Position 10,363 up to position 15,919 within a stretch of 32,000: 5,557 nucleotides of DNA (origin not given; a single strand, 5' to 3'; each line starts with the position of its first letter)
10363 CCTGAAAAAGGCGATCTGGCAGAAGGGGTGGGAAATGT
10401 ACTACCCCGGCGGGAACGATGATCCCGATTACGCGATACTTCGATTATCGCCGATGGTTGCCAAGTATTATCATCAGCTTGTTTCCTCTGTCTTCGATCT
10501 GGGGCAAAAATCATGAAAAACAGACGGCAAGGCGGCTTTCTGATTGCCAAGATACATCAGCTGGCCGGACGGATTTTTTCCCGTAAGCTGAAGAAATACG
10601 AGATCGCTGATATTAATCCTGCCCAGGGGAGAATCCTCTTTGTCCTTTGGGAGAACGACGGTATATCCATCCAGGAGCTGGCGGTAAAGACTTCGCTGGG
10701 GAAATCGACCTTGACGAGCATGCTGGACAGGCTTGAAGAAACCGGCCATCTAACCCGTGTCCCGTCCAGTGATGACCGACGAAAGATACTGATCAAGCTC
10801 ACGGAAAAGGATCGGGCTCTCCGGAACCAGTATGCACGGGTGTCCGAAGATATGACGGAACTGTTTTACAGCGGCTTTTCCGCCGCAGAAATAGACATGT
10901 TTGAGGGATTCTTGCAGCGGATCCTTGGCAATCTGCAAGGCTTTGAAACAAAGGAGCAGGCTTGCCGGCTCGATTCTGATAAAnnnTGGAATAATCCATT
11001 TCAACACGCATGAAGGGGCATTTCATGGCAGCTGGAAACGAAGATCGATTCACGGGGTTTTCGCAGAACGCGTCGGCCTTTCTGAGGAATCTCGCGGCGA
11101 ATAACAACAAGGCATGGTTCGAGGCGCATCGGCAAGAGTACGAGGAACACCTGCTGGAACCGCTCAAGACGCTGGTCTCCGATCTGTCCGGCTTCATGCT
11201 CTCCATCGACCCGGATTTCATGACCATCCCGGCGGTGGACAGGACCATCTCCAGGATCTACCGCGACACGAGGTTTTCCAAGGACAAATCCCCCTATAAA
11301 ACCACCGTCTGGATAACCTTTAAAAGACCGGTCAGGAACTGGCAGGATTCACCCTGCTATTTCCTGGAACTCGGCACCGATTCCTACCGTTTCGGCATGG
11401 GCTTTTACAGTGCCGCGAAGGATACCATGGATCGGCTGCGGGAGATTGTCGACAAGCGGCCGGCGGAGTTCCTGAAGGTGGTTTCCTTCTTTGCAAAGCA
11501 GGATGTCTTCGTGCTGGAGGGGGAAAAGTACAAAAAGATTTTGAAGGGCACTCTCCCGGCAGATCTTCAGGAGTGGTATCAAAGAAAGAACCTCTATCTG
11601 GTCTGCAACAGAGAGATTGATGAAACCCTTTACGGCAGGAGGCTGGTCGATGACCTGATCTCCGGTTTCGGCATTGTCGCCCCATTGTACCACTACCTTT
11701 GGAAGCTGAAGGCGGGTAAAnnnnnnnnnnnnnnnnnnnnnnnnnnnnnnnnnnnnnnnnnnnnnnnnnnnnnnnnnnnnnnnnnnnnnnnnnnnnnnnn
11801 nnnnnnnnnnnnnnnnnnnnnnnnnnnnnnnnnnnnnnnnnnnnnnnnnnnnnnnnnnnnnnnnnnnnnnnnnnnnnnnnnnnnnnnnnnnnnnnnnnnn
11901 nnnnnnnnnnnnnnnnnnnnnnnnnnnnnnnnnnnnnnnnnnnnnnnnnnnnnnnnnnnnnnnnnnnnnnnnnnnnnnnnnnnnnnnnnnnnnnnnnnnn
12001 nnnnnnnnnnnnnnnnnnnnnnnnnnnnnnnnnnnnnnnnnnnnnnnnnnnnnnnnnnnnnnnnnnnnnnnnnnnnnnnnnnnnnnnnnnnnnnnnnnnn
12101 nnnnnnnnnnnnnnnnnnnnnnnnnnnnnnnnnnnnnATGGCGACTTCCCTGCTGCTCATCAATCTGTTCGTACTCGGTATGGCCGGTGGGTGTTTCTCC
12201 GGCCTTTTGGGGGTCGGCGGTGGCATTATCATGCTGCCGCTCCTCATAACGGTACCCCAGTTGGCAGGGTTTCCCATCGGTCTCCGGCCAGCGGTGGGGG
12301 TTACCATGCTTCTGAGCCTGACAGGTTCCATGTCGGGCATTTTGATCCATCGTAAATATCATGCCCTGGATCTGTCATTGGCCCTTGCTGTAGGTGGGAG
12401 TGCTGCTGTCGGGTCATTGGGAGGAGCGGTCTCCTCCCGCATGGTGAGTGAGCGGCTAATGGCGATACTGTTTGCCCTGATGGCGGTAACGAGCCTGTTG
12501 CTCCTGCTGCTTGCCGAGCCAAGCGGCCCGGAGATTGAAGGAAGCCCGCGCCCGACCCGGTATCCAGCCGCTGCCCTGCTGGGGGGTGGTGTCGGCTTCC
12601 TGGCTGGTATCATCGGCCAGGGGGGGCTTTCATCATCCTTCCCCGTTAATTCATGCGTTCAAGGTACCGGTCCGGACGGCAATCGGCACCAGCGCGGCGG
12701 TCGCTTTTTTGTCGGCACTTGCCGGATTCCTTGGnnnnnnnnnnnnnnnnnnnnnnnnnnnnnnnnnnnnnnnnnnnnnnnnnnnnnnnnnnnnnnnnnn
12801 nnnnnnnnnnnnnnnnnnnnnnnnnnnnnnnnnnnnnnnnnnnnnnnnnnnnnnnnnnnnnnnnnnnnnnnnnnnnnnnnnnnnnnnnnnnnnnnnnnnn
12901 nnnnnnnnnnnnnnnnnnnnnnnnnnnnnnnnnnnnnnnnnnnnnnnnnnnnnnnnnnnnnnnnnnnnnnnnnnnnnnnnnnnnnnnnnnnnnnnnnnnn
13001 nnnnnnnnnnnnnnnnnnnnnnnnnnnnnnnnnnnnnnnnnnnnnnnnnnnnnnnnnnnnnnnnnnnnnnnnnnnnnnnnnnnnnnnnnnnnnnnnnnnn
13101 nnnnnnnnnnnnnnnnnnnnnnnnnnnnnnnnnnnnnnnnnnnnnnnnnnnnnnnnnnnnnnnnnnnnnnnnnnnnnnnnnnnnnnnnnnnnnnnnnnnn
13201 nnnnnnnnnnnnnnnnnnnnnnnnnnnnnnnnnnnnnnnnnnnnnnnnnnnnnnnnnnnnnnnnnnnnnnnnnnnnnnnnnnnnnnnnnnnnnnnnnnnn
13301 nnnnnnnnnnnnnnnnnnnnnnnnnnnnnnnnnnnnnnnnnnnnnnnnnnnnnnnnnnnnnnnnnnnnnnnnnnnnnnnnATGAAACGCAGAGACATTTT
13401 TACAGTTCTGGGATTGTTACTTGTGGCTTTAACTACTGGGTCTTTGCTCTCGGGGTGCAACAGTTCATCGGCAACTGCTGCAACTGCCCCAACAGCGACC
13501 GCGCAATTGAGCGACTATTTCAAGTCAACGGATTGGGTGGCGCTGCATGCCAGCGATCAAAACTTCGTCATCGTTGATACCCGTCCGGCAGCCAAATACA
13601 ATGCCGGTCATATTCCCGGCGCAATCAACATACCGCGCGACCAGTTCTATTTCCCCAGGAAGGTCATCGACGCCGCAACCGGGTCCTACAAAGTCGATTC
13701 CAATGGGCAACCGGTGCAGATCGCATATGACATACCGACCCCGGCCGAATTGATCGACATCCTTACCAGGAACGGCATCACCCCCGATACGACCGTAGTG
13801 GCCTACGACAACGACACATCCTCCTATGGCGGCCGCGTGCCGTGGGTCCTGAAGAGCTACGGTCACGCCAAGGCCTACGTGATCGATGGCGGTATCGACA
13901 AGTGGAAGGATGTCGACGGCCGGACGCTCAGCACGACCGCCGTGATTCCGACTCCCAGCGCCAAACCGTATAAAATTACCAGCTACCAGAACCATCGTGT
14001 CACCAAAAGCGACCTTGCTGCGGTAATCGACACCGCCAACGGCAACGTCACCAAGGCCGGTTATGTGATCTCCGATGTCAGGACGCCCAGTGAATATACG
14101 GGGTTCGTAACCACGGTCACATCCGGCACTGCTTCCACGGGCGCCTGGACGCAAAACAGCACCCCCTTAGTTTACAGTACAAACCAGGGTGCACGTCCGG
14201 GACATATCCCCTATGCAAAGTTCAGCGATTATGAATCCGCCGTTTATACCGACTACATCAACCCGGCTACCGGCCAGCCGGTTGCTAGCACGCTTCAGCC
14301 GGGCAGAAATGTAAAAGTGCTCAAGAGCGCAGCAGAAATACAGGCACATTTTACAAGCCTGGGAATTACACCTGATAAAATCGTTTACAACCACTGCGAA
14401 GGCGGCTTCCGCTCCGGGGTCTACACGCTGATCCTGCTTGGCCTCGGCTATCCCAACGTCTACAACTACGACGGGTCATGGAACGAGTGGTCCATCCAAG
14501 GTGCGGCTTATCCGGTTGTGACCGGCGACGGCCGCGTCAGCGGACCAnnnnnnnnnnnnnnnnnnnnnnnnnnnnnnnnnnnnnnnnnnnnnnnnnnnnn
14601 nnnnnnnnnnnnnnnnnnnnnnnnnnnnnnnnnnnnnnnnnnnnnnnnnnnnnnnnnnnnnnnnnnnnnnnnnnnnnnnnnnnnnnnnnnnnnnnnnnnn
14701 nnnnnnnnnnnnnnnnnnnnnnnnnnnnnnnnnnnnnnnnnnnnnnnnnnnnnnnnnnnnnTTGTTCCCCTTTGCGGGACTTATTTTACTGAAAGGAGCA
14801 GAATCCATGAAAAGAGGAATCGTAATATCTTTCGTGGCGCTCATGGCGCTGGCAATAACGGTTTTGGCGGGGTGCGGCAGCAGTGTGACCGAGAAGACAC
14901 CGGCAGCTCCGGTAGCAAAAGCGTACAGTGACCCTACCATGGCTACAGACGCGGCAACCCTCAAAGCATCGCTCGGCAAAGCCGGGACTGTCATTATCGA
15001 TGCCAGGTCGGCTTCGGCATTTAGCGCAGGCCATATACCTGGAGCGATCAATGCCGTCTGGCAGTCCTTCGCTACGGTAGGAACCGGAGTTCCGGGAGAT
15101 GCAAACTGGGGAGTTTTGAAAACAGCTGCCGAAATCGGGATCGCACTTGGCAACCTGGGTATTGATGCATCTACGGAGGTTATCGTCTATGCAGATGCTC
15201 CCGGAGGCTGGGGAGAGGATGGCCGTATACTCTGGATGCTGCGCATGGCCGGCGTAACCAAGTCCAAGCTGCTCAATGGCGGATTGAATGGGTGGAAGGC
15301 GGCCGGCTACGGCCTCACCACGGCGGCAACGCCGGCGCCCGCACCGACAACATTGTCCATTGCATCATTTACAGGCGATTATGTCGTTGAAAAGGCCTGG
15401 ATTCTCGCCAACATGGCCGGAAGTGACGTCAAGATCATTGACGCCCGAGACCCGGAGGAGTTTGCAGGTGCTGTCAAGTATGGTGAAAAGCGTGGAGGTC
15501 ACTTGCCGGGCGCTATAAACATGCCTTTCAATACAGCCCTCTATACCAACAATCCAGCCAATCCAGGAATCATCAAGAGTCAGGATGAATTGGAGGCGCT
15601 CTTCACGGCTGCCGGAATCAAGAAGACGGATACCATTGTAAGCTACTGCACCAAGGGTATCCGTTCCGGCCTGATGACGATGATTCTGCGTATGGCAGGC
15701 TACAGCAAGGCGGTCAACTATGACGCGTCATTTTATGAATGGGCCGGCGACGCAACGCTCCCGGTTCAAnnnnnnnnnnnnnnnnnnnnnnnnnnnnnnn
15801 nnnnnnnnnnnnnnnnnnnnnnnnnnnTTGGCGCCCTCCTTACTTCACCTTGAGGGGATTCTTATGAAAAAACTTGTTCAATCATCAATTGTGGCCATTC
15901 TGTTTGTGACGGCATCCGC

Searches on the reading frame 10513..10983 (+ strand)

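Call 7: search_protein_families(library=pfam, proteins=[window:10513-10983:+], max_evalue=0.00001)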
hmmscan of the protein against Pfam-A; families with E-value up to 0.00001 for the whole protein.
window:10513-10983:+ (157 aa): 4 families
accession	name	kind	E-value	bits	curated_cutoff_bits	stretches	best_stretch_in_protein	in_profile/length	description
PF01047.28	MarR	-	2.2e-15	56.7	24.6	1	34-91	1-58/59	MarR family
PF12802.13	MarR_2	-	1.5e-12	47.9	27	1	33-90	2-60/61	MarR family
PF22381.2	Staph_reg_Sar_Rot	-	5.2e-10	39.7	27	1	21-103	2-81/85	Transcriptional regulator SarA/Rot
PF13412.12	HTH_24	-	5.6e-08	32.7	21.9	1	37-78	4-45/48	Winged helix-turn-helix DNA-binding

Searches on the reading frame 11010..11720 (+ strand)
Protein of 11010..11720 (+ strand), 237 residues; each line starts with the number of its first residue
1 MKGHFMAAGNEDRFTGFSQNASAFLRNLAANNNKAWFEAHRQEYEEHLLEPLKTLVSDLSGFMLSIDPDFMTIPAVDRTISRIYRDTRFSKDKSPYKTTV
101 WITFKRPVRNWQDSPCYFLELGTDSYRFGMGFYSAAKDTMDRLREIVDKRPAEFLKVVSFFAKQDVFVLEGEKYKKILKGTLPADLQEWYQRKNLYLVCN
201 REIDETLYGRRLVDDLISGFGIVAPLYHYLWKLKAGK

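Call 7: search_protein_families(library=pfam, proteins=[window:11010-11720:+], max_evalue=0.00001)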
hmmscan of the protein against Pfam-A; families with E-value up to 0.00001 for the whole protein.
window:11010-11720:+ (237 aa): 1 family
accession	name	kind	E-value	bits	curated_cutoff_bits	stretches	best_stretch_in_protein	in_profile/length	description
PF09365.15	DUF2461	-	2.8e-57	194.4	22.8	1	21-229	2-208/208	Conserved hypothetical protein (DUF2461)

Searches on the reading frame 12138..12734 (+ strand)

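Call 7: search_protein_families(library=pfam, proteins=[window:12138-12734:+], max_evalue=0.00001)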
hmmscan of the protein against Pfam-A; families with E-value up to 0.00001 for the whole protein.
window:12138-12734:+ (199 aa): 1 family
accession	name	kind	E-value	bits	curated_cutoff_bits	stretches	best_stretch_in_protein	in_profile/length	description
PF01925.25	TauE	-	7e-21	75.4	32.6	1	10-169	1-153/237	Sulfite exporter TauE/SafE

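Call 21: search_protein_families(library=pfam, proteins=[window:12138-12734:+], max_evalue=5)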
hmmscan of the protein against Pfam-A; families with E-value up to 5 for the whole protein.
window:12138-12734:+ (199 aa): 1 family
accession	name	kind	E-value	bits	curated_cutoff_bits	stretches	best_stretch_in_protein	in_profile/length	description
PF01925.25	TauE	-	7e-21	75.4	32.6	1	10-169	1-153/237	Sulfite exporter TauE/SafE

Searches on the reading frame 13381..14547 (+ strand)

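Call 3: search_protein_families(library=pfam, proteins=[window:13381-14547:+], max_evalue=0.01)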
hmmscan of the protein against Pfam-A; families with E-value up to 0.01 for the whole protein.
window:13381-14547:+ (389 aa): 1 family
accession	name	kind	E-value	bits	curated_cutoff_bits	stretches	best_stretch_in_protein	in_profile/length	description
PF00581.25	Rhodanese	-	1.2e-29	103.2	22.2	2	50-176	2-100/102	Rhodanese-like domain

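Call 4: search_protein_families(library=ncbifam, proteins=[window:13381-14547:+], max_evalue=0.01)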
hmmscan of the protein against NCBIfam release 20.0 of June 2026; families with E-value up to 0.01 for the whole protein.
window:13381-14547:+ (389 aa): 13 families
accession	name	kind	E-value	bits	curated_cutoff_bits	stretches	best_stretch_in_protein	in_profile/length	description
NF008557.0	PRK11493.1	equivalog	2.8e-18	66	250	2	45-188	4-138/281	3-mercaptopyruvate sulfurtransferase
NF040901.1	SeO3_TeO2_ExtH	equivalog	2.2e-16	59.9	200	1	10-375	8-351/430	selenite/tellurite reduction operon rhodanese-like protein ExtH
NF041203.1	rhodanese_LYCAU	equivalog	6.7e-07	29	115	1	333-379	79-123/126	rhodanese-related (seleno)protein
NF006444.0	PRK08762.1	equivalog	7.5e-07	28.1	449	0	328-376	65-113/387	molybdopterin-synthase adenylyltransferase MoeB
NF001195.0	PRK00162.1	equivalog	8.3e-07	29.3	102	0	125-177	49-98/108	thiosulfate sulfurtransferase GlpE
NF001133.1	PRK00142.1-1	equivalog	3.1e-06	26.9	170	1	40-95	101-155/229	oxygen-dependent tRNA uridine(34) hydroxylase TrhO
NF045521.1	rhoda_near_glyco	subfamily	4.1e-06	26.7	145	0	55-90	25-60/144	rhodanese homology domain-containing protein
NF045694.1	seleno_TsoB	exception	7.5e-05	21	805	0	53-93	53-93/572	rhodanese/DsbD fusion-like selenoprotein TsoB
NF008752.0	PRK11784.1-4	equivalog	0.00013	20.9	266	1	59-85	16-42/357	tRNA 2-selenouridine(34) synthase MnmH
NF008750.0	PRK11784.1-2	equivalog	0.00052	19.2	241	0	58-85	12-39/346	tRNA 2-selenouridine(34) synthase MnmH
TIGR04568.1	arch_SelU_Nterm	equivalog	0.00072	19.4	200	1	59-118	101-156/215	selenouridine synthase SelU-like subunit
NF007627.0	PRK10287.1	equivalog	0.0014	18.8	102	0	65-87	24-46/104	thiosulfate sulfurtransferase PspE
TIGR02981.1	phageshock_pspE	exception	0.0031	17.8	126.3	0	64-87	21-44/101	thiosulfate sulfurtransferase PspE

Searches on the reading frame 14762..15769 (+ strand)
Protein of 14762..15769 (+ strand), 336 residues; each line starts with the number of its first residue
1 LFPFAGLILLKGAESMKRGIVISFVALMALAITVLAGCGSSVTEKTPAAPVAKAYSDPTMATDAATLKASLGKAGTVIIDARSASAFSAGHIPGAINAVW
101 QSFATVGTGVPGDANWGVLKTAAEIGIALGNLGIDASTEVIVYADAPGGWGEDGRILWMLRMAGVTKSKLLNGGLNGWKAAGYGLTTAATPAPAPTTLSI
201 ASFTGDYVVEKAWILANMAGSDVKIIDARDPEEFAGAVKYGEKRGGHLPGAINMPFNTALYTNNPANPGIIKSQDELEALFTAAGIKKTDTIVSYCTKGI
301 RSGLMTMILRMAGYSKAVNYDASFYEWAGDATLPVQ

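Call 3: search_protein_families(library=pfam, proteins=[window:14762-15769:+], max_evalue=0.01)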
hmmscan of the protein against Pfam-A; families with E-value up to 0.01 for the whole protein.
window:14762-15769:+ (336 aa): 1 family
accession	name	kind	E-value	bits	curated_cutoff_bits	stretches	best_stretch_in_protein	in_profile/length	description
PF00581.25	Rhodanese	-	7.7e-33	113.4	22.2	2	212-328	3-100/102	Rhodanese-like domain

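Call 4: search_protein_families(library=ncbifam, proteins=[window:14762-15769:+], max_evalue=0.01)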
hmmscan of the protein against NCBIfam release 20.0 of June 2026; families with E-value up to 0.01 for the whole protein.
window:14762-15769:+ (336 aa): 15 families
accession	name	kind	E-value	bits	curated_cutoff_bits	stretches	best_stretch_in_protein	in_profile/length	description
NF008557.0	PRK11493.1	equivalog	4.2e-30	104.8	250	1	121-335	71-277/281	3-mercaptopyruvate sulfurtransferase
NF040901.1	SeO3_TeO2_ExtH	equivalog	2.4e-13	49.9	200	1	23-331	9-350/430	selenite/tellurite reduction operon rhodanese-like protein ExtH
NF045521.1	rhoda_near_glyco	subfamily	1.7e-09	37.6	145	1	284-329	65-110/144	rhodanese homology domain-containing protein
NF008752.0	PRK11784.1-4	equivalog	7.4e-09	34.8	266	1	76-98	19-41/357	tRNA 2-selenouridine(34) synthase MnmH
NF008750.0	PRK11784.1-2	equivalog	8.7e-08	31.6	241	0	68-98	8-38/346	tRNA 2-selenouridine(34) synthase MnmH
TIGR04568.1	arch_SelU_Nterm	equivalog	8.6e-07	29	200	0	70-115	98-146/215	selenouridine synthase SelU-like subunit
NF006444.0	PRK08762.1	equivalog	1.5e-06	27.1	449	1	273-331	53-111/387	molybdopterin-synthase adenylyltransferase MoeB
NF001133.1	PRK00142.1-1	equivalog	4e-06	26.5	170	0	267-317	143-193/229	oxygen-dependent tRNA uridine(34) hydroxylase TrhO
NF041203.1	rhodanese_LYCAU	equivalog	5.2e-06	26.2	115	0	55-110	18-73/126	rhodanese-related (seleno)protein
TIGR03167.1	tRNA_sel_U_synt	equivalog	4.4e-05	23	219.75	0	76-98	3-25/311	tRNA 2-selenouridine(34) synthase MnmH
NF007627.0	PRK10287.1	equivalog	0.00027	21.1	102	0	283-320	54-91/104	thiosulfate sulfurtransferase PspE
TIGR02981.1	phageshock_pspE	exception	0.00063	20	126.3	0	281-320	50-89/101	thiosulfate sulfurtransferase PspE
NF005902.0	PRK07878.1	equivalog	0.00097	18.1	647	0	282-328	336-382/392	adenylyltransferase/sulfurtransferase MoeZ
NF058595.1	invert_tail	domain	0.0069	16.7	37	0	4-48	38-82/113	lipo-invert putative C-terminal anchoring domain-containing protein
NF001195.0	PRK00162.1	equivalog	0.0072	16.6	102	0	68-99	13-44/108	thiosulfate sulfurtransferase GlpE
